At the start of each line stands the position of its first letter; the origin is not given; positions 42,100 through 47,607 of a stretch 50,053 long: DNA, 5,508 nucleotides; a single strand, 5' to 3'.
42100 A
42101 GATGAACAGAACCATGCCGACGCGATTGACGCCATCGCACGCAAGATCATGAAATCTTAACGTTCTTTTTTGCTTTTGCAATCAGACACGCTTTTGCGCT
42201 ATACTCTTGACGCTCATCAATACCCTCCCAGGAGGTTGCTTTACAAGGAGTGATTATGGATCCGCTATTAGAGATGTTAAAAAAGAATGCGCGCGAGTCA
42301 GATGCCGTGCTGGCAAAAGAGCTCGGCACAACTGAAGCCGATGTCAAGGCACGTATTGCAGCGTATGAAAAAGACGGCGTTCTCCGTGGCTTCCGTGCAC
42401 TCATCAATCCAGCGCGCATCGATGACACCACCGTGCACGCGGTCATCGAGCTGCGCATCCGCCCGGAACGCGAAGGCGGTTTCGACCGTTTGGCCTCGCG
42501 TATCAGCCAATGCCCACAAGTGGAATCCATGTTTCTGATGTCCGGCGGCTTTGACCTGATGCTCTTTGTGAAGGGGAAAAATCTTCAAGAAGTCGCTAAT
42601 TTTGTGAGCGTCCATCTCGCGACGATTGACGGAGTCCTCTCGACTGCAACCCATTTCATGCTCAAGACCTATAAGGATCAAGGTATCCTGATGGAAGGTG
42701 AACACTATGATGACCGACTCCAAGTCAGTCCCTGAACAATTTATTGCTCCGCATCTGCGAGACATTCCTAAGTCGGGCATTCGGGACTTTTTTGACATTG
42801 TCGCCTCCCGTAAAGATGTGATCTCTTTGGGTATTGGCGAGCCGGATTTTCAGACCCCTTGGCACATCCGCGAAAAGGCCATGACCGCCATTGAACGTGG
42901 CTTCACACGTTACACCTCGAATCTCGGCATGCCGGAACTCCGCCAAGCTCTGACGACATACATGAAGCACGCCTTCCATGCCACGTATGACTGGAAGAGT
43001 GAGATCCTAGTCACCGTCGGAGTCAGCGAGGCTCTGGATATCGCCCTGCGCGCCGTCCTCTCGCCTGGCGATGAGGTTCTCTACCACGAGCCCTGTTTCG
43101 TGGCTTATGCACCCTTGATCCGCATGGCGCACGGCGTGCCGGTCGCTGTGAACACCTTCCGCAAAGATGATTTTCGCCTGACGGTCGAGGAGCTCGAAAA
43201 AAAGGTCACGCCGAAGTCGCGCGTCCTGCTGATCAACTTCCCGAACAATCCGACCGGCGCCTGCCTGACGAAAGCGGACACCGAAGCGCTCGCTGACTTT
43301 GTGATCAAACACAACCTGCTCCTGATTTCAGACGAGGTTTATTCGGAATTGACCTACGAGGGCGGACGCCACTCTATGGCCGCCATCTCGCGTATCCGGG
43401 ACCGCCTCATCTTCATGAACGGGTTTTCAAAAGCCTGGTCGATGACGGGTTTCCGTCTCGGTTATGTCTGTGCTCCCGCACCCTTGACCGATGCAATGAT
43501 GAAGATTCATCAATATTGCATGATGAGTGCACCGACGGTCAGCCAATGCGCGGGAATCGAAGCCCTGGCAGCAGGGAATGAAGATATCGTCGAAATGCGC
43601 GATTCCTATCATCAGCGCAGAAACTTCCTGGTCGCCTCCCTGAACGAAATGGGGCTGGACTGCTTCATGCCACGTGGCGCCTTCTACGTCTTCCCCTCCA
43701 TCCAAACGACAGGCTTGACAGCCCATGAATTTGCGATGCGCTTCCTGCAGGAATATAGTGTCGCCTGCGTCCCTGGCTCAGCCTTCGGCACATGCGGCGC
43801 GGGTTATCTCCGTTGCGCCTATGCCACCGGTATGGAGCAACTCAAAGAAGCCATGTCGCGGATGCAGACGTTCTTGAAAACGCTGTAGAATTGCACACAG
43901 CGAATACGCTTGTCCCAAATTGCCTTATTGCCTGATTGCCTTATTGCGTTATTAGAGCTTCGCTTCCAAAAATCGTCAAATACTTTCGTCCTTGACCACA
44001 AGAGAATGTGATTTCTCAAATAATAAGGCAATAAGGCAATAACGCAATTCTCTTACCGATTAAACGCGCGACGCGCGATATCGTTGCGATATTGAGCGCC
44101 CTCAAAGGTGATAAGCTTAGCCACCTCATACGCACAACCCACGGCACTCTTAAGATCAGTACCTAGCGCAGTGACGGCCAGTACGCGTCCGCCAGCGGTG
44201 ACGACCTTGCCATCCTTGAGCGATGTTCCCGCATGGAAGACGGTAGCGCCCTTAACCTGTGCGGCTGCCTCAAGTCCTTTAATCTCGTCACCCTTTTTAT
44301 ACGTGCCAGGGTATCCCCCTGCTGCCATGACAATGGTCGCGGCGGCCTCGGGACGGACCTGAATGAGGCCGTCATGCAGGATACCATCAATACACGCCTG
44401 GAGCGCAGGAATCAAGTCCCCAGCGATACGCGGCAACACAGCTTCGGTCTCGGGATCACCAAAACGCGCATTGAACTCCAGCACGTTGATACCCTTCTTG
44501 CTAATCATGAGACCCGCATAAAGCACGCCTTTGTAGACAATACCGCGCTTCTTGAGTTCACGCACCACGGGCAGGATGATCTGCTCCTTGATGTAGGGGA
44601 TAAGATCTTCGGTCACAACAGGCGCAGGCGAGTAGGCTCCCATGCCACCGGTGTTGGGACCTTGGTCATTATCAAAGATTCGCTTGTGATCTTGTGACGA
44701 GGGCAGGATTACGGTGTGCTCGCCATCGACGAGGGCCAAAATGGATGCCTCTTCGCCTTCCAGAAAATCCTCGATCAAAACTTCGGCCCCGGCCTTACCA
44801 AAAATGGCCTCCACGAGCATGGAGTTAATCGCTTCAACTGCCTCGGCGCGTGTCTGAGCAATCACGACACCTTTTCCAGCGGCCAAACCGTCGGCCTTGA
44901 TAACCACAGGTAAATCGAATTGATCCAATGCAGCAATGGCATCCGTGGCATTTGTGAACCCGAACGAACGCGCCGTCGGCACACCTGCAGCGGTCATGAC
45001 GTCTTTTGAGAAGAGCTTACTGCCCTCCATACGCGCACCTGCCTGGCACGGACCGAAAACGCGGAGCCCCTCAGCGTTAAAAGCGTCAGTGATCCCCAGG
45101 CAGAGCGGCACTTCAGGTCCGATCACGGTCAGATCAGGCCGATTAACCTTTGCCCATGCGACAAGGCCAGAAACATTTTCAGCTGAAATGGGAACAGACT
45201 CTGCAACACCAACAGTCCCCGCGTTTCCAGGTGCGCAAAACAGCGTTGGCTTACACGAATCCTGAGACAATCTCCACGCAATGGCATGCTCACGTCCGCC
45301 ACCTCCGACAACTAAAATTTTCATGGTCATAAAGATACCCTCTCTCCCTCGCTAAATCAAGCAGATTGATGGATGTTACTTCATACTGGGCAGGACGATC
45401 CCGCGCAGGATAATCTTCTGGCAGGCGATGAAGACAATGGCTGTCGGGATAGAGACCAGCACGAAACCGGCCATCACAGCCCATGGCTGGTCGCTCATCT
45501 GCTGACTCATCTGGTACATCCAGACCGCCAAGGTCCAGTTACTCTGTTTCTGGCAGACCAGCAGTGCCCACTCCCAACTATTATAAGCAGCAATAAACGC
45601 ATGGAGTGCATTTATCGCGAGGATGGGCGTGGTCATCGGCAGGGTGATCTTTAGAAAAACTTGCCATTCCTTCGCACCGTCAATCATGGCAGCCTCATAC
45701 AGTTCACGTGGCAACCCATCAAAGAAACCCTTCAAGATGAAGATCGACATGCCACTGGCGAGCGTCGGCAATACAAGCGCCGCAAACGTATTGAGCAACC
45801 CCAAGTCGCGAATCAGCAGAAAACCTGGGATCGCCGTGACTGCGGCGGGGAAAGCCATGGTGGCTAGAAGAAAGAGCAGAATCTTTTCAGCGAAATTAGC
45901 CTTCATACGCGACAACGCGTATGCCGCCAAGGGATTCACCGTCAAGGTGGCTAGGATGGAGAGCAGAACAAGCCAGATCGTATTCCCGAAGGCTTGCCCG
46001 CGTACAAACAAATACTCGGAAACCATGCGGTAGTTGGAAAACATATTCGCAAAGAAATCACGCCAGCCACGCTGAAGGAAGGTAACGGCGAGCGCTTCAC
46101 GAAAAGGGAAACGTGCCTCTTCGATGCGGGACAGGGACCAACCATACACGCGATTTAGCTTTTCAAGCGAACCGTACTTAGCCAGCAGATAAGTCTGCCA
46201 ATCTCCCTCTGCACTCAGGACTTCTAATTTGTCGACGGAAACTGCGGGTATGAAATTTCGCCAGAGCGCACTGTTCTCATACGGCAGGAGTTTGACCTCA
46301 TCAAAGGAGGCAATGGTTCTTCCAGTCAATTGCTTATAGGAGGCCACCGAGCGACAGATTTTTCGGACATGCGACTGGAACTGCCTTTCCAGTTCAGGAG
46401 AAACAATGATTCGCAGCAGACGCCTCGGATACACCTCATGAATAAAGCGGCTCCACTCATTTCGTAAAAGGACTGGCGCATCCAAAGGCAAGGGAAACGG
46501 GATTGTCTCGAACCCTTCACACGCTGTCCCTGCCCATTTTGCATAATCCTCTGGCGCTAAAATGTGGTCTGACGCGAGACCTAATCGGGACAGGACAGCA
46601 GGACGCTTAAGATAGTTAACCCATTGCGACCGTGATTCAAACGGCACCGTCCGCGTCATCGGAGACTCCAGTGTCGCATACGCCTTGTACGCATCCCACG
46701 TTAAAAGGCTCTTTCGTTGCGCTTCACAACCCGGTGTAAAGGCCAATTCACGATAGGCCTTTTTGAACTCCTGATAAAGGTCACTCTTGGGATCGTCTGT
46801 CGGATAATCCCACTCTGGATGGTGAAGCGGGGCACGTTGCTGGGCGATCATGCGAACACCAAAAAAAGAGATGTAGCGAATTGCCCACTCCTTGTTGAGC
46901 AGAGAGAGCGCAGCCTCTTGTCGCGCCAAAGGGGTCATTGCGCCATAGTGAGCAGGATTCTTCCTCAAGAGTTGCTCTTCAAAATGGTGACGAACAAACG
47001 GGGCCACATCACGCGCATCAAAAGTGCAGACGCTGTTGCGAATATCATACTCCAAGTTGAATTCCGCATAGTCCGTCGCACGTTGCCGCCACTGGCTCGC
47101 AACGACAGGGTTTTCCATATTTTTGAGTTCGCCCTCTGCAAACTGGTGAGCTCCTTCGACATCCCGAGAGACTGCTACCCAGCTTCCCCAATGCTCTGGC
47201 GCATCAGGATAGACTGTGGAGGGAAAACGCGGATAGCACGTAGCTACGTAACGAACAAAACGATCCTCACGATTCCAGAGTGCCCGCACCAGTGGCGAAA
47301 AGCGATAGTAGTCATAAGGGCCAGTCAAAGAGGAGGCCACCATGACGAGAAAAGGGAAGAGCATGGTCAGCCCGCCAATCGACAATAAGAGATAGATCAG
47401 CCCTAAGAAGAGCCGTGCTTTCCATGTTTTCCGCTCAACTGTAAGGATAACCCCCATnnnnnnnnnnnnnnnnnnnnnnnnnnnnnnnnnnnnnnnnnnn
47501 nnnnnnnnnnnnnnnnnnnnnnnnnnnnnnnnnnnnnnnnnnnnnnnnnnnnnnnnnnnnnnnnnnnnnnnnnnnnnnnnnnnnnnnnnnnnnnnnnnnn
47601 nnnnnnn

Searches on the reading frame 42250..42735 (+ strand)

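Call 47: search_protein_families(library=pfam, proteins=[window:42250-42735:+], max_evalue=0.00001)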
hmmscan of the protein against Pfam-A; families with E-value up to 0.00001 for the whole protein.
window:42250-42735:+ (161 aa): 1 family
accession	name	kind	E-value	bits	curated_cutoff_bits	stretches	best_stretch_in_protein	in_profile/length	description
PF01037.27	AsnC_trans_reg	-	2.9e-14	53.2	25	1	68-140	3-73/73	Lrp/AsnC ligand binding domain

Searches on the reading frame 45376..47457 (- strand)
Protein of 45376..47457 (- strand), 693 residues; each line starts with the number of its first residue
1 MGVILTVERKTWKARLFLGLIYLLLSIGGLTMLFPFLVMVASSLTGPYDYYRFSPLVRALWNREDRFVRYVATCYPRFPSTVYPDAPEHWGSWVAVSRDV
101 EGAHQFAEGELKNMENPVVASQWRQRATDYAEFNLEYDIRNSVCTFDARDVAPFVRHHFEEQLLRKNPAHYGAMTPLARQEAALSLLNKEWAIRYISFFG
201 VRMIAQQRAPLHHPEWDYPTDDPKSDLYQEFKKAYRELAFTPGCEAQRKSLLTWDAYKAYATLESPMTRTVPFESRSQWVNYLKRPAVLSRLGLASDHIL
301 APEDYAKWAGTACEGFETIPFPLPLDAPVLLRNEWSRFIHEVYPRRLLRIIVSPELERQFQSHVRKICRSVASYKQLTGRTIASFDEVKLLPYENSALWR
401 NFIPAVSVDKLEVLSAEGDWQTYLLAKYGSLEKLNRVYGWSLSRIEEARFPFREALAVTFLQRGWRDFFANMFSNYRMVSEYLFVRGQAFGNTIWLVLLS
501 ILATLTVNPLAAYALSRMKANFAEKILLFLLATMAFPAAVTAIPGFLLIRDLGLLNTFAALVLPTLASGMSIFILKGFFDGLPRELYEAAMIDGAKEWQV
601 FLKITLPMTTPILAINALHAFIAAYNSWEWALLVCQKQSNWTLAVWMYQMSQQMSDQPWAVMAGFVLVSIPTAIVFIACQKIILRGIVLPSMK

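Call 47: search_protein_families(library=pfam, proteins=[window:45376-47457:-], max_evalue=0.00001)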
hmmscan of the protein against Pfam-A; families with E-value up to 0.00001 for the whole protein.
window:45376-47457:- (693 aa): 1 family
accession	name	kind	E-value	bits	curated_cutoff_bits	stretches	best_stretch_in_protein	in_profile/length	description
PF00528.27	BPD_transp_1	-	7.1e-14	52.4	26.4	1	526-686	20-181/184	Binding-protein-dependent transport system inner membrane component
